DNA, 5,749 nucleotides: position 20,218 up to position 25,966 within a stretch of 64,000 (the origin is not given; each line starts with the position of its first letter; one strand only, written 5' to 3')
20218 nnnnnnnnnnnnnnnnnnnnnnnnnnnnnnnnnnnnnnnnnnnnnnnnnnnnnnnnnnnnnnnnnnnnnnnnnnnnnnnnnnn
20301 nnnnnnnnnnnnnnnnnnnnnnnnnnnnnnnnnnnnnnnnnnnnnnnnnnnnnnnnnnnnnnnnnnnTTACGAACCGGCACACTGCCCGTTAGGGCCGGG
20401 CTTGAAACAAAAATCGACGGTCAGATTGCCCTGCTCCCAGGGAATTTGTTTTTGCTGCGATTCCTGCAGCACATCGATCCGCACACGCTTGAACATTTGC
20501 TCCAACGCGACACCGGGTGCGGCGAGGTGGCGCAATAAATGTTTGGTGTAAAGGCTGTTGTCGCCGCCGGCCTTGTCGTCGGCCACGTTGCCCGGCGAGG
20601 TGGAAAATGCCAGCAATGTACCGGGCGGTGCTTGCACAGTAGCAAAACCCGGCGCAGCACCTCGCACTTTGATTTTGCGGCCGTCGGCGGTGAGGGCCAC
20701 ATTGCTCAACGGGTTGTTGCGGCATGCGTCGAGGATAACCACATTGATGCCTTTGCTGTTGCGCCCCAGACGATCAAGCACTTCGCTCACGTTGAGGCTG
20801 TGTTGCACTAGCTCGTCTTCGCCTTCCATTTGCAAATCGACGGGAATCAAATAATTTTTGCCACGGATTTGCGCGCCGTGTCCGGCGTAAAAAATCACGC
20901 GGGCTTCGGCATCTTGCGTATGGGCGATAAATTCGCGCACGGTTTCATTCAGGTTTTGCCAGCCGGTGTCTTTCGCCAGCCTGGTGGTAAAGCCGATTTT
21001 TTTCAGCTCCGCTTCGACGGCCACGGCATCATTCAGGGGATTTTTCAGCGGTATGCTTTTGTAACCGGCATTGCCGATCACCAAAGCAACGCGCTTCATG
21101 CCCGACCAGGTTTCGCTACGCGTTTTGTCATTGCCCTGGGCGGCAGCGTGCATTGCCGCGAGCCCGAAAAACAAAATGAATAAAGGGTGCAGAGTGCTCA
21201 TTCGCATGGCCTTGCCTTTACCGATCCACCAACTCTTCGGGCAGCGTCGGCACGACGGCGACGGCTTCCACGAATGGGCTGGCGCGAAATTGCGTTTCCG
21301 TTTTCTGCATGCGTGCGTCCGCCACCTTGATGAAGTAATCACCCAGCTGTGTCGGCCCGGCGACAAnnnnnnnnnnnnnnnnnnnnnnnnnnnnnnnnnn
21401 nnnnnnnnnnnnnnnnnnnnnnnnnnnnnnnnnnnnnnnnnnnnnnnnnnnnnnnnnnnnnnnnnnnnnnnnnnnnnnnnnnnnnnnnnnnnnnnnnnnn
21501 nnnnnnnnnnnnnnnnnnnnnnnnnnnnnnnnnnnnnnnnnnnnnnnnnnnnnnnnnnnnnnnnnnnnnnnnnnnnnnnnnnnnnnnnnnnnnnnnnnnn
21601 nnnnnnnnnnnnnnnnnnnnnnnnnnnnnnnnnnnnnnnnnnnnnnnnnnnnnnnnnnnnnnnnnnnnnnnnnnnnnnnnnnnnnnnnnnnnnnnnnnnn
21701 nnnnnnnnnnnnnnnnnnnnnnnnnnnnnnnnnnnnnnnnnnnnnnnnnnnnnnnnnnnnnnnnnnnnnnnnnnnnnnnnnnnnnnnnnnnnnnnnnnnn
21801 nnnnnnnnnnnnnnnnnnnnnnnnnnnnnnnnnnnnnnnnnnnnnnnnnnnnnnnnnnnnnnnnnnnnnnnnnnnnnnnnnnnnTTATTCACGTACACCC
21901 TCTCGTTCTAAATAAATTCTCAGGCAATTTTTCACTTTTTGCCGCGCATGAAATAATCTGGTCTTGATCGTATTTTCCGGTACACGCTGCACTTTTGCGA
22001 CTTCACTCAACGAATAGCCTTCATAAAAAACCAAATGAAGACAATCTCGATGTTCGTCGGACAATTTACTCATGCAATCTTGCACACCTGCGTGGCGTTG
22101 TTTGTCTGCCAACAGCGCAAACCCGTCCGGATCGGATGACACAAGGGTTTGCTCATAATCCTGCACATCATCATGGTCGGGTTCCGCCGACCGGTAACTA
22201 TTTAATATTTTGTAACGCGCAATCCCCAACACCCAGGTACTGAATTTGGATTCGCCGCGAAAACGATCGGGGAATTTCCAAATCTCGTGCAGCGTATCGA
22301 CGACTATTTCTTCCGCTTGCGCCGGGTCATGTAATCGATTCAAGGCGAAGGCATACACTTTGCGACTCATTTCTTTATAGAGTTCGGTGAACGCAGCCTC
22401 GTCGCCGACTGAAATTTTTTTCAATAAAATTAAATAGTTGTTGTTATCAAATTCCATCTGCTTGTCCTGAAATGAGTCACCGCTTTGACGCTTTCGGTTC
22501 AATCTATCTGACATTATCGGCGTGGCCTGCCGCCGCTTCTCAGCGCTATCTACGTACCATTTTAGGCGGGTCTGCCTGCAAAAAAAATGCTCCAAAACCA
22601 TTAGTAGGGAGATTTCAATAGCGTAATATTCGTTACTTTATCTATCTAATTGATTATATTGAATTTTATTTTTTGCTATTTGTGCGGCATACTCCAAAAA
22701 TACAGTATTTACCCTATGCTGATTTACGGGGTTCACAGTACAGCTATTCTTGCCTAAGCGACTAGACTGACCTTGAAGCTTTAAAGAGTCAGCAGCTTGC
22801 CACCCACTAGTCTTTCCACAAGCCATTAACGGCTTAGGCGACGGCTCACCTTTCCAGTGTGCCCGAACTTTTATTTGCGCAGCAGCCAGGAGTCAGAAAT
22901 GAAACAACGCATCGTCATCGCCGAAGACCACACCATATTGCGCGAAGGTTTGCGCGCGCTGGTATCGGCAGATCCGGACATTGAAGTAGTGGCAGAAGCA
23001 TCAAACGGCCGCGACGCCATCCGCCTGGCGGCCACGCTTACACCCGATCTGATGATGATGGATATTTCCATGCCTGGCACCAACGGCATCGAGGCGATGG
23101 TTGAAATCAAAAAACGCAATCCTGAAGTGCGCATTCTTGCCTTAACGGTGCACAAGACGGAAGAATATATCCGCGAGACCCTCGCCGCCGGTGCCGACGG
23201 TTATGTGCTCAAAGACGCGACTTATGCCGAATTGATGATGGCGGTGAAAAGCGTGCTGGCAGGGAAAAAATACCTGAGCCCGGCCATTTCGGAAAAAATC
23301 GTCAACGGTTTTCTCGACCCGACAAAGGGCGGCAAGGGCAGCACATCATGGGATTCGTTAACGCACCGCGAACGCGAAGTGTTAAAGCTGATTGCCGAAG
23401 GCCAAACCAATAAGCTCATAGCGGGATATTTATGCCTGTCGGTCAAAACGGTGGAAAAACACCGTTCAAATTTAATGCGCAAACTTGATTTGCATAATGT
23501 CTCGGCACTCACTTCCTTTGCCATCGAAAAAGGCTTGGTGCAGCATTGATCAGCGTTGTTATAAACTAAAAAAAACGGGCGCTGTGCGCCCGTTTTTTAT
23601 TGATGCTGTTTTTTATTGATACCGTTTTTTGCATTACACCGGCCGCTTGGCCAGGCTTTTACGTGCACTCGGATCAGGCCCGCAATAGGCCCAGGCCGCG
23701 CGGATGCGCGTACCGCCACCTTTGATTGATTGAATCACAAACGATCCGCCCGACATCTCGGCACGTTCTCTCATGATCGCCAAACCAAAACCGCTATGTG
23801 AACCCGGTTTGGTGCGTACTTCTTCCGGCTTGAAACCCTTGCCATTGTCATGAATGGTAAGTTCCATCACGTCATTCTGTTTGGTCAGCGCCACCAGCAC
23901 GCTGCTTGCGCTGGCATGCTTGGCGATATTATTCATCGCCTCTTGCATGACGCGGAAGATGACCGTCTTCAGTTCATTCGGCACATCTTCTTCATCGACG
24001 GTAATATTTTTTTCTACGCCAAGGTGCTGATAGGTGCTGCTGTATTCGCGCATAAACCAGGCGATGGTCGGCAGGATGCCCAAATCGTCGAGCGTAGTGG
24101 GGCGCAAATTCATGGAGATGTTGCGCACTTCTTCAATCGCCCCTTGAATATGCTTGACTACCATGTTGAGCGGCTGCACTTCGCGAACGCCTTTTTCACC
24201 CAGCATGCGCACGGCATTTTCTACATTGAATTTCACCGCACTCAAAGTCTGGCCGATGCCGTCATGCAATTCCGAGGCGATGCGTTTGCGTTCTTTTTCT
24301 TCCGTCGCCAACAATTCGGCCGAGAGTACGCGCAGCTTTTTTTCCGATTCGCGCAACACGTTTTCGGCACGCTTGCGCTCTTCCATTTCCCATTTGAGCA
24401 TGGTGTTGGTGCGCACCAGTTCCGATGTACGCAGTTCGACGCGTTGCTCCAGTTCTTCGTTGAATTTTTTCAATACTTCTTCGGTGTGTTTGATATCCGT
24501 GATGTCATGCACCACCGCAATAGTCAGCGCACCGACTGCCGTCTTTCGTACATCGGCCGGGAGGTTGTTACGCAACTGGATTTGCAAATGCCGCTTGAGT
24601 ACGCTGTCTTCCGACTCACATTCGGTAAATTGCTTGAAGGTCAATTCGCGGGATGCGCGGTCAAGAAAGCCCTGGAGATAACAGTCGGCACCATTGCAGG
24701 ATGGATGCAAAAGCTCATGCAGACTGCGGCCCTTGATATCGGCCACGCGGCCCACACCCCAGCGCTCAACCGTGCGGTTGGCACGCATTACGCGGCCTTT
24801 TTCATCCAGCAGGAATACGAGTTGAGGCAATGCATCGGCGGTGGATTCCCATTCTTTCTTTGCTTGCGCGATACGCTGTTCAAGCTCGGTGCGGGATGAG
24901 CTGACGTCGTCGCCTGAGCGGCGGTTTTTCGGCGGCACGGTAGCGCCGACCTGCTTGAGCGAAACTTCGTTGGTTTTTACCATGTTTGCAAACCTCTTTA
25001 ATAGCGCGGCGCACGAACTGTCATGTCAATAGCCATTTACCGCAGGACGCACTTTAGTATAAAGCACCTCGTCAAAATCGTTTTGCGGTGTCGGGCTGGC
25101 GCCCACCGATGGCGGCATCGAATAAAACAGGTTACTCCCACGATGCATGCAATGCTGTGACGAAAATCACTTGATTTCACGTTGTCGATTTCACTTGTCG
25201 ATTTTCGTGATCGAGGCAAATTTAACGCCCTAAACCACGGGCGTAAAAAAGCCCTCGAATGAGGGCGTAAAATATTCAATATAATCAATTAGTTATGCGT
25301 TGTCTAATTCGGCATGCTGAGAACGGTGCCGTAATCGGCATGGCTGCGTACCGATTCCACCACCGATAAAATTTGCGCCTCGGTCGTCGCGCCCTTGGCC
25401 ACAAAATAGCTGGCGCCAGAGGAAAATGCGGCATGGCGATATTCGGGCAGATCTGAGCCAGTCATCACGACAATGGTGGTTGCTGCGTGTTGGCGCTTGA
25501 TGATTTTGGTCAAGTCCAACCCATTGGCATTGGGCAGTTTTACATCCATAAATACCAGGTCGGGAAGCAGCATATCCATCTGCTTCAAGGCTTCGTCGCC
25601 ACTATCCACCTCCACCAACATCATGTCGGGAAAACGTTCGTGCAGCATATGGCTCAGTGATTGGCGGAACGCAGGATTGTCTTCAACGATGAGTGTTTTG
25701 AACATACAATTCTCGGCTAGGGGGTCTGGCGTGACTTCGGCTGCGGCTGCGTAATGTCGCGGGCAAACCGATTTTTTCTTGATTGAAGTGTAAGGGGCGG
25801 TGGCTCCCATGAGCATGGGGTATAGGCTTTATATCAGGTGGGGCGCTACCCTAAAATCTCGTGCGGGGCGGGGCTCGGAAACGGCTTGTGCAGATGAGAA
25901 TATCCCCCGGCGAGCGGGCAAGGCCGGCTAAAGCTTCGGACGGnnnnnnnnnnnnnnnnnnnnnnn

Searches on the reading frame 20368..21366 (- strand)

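Call 9: search_protein_families(library=ncbifam, proteins=[window:20368-21366:-])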
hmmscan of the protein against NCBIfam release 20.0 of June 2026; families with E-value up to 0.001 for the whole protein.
window:20368-21366:- (332 aa): 1 family
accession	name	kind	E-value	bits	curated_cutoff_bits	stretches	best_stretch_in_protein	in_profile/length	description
NF047832.1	caspase_w_EACC1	subfamily_domain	1.6e-11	44.1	140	1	93-283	2-186/211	caspase, EACC1-associated type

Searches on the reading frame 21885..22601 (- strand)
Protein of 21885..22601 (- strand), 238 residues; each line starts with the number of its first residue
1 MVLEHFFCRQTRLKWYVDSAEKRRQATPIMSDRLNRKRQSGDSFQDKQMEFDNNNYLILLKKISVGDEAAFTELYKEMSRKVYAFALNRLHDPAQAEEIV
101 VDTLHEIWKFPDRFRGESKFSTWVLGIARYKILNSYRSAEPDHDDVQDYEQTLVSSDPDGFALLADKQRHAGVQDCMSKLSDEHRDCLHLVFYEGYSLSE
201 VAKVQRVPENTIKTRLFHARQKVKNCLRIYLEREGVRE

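Call 9: search_protein_families(library=ncbifam, proteins=[window:21885-22601:-])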
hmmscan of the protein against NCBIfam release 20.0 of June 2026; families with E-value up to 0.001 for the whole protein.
window:21885-22601:- (238 aa): 79 families (the best 25 are shown)
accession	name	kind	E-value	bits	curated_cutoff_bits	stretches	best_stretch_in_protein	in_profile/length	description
NF009168.0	PRK12515.1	subfamily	6.8e-39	133.3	236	1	58-228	11-180/189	RNA polymerase sigma factor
NF007228.0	PRK09646.1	subfamily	4.6e-30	104.7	226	1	47-228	8-191/194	ECF RNA polymerase sigma factor SigK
NF008894.0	PRK11924.3-1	equivalog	1.3e-29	103.6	258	1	59-227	12-181/188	RNA polymerase sigma factor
NF009166.1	PRK12513.1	equivalog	4.2e-27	95.1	206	1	59-228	12-187/193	RNA polymerase sigma factor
NF009167.0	PRK12514.1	equivalog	5.1e-26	91.7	265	1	56-228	7-179/180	RNA polymerase sigma factor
NF007227.0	PRK09645.1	subfamily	1e-23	84.1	202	1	66-227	10-170/177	sigma-70 family RNA polymerase sigma factor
TIGR02937.1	sigma70-ECF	superfamily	5.6e-23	81.4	42.9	1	70-227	2-165/165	sigma-70 family RNA polymerase sigma factor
TIGR02985.1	Sig70_bacteroi1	subfamily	1.8e-22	80.3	126.4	1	70-226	2-161/162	RNA polymerase sigma-70 factor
NF009171.0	PRK12518.1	equivalog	6.6e-22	78.3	208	1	59-236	17-189/191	RNA polymerase sigma factor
NF007216.0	PRK09638.1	equivalog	3.4e-21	75.8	194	1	58-224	7-171/180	RNA polymerase sigma factor SigY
NF004113.0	PRK05602.1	equivalog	4.7e-21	75.4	208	1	42-227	18-201/211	RNA polymerase sigma factor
TIGR02989.1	Sig-70_gvs1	subfamily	5.6e-21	75.1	124.55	1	70-227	2-158/158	RNA polymerase sigma-70 factor, Rhodopirellula/Verrucomicrobium family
NF008888.0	PRK11922.1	equivalog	7.1e-21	74.9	204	1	48-228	9-197/231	RNA polymerase sigma factor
NF009172.0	PRK12519.1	subfamily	1.5e-20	73.5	222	1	47-229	7-191/194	RNA polymerase sigma factor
NF058625.1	sigma_PG0214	equivalog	2.1e-20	73.1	130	1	68-227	3-161/170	GFO_1088 family ECF-type sigma factor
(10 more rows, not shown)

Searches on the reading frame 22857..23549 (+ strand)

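Call 9: search_protein_families(library=ncbifam, proteins=[window:22857-23549:+])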
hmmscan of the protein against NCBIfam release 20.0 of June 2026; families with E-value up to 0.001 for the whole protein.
window:22857-23549:+ (230 aa): 106 families (the best 25 are shown)
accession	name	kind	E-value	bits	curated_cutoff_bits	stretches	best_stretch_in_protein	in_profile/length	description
NF011896.0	PRK15369.1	equivalog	2.9e-57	193.7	242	1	15-227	2-209/211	two component system response regulator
NF052445.1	RespRegMctR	equivalog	2.4e-54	183.8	300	1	18-227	3-204/205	two-component system response regulator MctR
NF007935.0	PRK10651.1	equivalog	3.5e-49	166.9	250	1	14-214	4-202/216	two-component system response regulator NarL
NF007018.1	PRK09483.1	equivalog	1.5e-41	142.5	280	1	19-229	4-210/217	UvrY/SirA/GacA family response regulator transcription factor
NF047785.1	respo_reg_MadR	equivalog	1.7e-38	132.1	300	1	18-218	2-199/209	MadR family response regulator transcription factor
NF007708.0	PRK10403.1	equivalog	6e-38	130.5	343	1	16-219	6-205/215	nitrate/nitrite response regulator protein NarP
NF007685.0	PRK10360.1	equivalog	3.9e-33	114.9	258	1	19-217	4-187/196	response regulator transcription factor UhpA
NF007403.0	PRK09935.1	equivalog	1e-31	110.2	271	1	18-224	5-206/210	fimbria biosynthesis transcriptional regulator FimZ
NF007419.0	PRK09958.1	equivalog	3.1e-26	92.2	251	1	19-223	3-199/204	acid-sensing system DNA-binding response regulator EvgA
NF041367.1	CheY_Halo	equivalog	3.3e-24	85.5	200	1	19-133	1-113/114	chemotaxis protein CheY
NF008098.0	PRK10840.1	equivalog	3.4e-21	75.7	235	1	18-220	5-203/216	response regulator transcription factor RcsB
NF041830.1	RR_TF_ErdR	exception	1.3e-20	74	390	1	18-213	3-196/213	response regulator transcription factor ErdR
NF006900.1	PRK09390.1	equivalog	8.4e-20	71.2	255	1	17-225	5-200/203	response regulator FixJ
NF001965.0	PRK00742.1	subfamily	1.5e-19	70.4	293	1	15-134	2-123/357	chemotaxis-specific protein-glutamate methyltransferase CheB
NF009206.0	PRK12555.1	subfamily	1.3e-16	60.5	342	1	18-119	2-104/340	chemotaxis-specific protein-glutamate methyltransferase CheB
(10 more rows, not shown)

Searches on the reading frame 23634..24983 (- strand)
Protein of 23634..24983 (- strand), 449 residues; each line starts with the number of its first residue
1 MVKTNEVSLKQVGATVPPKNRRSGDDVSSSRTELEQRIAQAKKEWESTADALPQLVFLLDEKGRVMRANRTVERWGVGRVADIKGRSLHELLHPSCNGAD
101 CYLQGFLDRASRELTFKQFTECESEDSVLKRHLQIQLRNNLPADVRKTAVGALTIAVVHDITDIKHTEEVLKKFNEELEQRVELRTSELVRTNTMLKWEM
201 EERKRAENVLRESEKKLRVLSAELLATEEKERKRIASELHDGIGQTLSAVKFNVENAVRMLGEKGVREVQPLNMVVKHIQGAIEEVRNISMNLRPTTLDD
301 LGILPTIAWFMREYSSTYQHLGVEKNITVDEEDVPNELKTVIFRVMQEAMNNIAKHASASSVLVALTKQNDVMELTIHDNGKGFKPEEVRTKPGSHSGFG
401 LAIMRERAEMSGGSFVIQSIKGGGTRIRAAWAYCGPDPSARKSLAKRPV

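Call 9: search_protein_families(library=ncbifam, proteins=[window:23634-24983:-])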
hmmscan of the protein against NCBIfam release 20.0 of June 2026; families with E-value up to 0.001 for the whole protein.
window:23634-24983:- (449 aa): 20 families
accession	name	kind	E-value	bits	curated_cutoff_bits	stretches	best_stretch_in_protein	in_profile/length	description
NF052443.1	SensHisKinMctS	equivalog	2.2e-45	154.9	700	1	212-429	231-444/457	two-component system sensor histidine kinase MctS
NF008649.0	PRK11644.1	equivalog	7.5e-39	133.8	408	1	195-424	267-489/499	signal transduction histidine-protein kinase/phosphatase UhpB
NF007896.0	PRK10600.1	equivalog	5.8e-25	88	578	1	230-429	389-581/598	nitrate/nitrite two-component system sensor histidine kinase NarX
NF047786.1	his_kin_MadS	equivalog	1.5e-23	83.6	500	1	180-429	170-431/434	MadS family sensor histidine kinase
NF052531.1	Strep_LiaS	equivalog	2.4e-23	82.9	450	1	155-427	60-321/328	envelope stress sensor histidine kinase LiaS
NF008184.0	PRK10935.1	equivalog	1e-19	70.7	553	1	231-428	363-554/565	nitrate/nitrite two-component system sensor histidine kinase NarQ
NF041831.1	NO_HK_NahK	exception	1.8e-13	49.4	1500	1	48-424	326-702/854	hybrid sensor histidine kinase/response regulator NahK/ErcS'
NF047322.1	HK_morpho_MacS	equivalog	4.4e-10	39.3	300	1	335-427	269-362/367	MacS family sensor histidine kinase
NF008298.1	PRK11086.1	subfamily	5.5e-08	31.7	520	1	329-427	415-519/529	DcuS/MalK family sensor histidine kinase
NF046044.1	PnpS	equivalog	6.9e-07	28.6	400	1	27-176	39-175/390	two-component system histidine kinase PnpS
NF007898.0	PRK10604.1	equivalog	1.1e-06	28.1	478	1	239-433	215-423/433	two-component system sensor histidine kinase RstB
NF007688.0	PRK10364.1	equivalog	8.9e-06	24.7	479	1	253-428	270-446/460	two-component system sensor histidine kinase ZraS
NF011874.0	PRK15347.1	equivalog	2.7e-05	22.4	852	1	323-427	489-608/921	two component system sensor kinase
TIGR02938.1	nifL_nitrog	equivalog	5.6e-05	21.8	242.45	0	31-94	118-181/494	nitrogen fixation negative regulator NifL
NF053512.1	nitric_RR_NosR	exception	0.00016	20.8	400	1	165-206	132-173/422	response regulator c-di-GMP phosphodiesterase, NosR family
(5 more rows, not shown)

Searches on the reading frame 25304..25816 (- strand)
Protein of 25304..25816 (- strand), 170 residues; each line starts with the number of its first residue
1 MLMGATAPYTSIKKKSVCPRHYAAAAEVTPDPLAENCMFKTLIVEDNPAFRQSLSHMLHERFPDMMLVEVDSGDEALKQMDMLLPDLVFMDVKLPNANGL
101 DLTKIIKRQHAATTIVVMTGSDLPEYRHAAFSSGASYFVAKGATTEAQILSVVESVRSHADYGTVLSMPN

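Call 9: search_protein_families(library=ncbifam, proteins=[window:25304-25816:-])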
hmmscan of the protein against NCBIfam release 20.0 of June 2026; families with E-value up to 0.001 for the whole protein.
window:25304-25816:- (170 aa): 87 families (the best 25 are shown)
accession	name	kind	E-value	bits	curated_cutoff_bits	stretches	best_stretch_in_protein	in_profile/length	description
NF041866.1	EpsW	equivalog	4.8e-15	55.3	200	1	40-148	7-117/131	exopolysaccharide biosynthesis response regulator EpsW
NF052445.1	RespRegMctR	equivalog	1.5e-13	50.7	300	1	40-162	3-124/205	two-component system response regulator MctR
NF001965.0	PRK00742.1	subfamily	1.6e-13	50.6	293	1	39-148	4-114/357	chemotaxis-specific protein-glutamate methyltransferase CheB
NF007935.0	PRK10651.1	equivalog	1.6e-13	50.3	250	1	40-148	8-116/216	two-component system response regulator NarL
NF041367.1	CheY_Halo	equivalog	3.3e-13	50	200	1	42-154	2-111/114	chemotaxis protein CheY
NF011896.0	PRK15369.1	equivalog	4.1e-13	49.4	242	1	39-156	4-120/211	two component system response regulator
NF008677.0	PRK11697.1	equivalog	2.3e-12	46.8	246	1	38-144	1-104/238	two-component system response regulator BtsR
NF008318.0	PRK11107.1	equivalog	4e-12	45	890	1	26-154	655-782/920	two-component sensor histidine kinase BarA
NF007708.0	PRK10403.1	equivalog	7e-12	45.2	343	1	34-167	2-131/215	nitrate/nitrite response regulator protein NarP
TIGR01818.1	ntrC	equivalog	7.2e-12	44.8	558.6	1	42-159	2-116/463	nitrogen regulation protein NR(I)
NF007419.0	PRK09958.1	equivalog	8.6e-12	45.1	251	1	41-157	3-117/204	acid-sensing system DNA-binding response regulator EvgA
NF006900.1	PRK09390.1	equivalog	2.3e-11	43.6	255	1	42-159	8-122/203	response regulator FixJ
NF009206.0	PRK12555.1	subfamily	3.7e-11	42.6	342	1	40-147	2-110/340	chemotaxis-specific protein-glutamate methyltransferase CheB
NF045991.1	RespRegCtrARhodob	equivalog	3.9e-11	43.1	350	1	40-157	2-117/224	response regulator transcription factor CtrA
NF007969.0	PRK10693.1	equivalog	8.8e-11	41.4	329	1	40-120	9-87/337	two-component system response regulator RssB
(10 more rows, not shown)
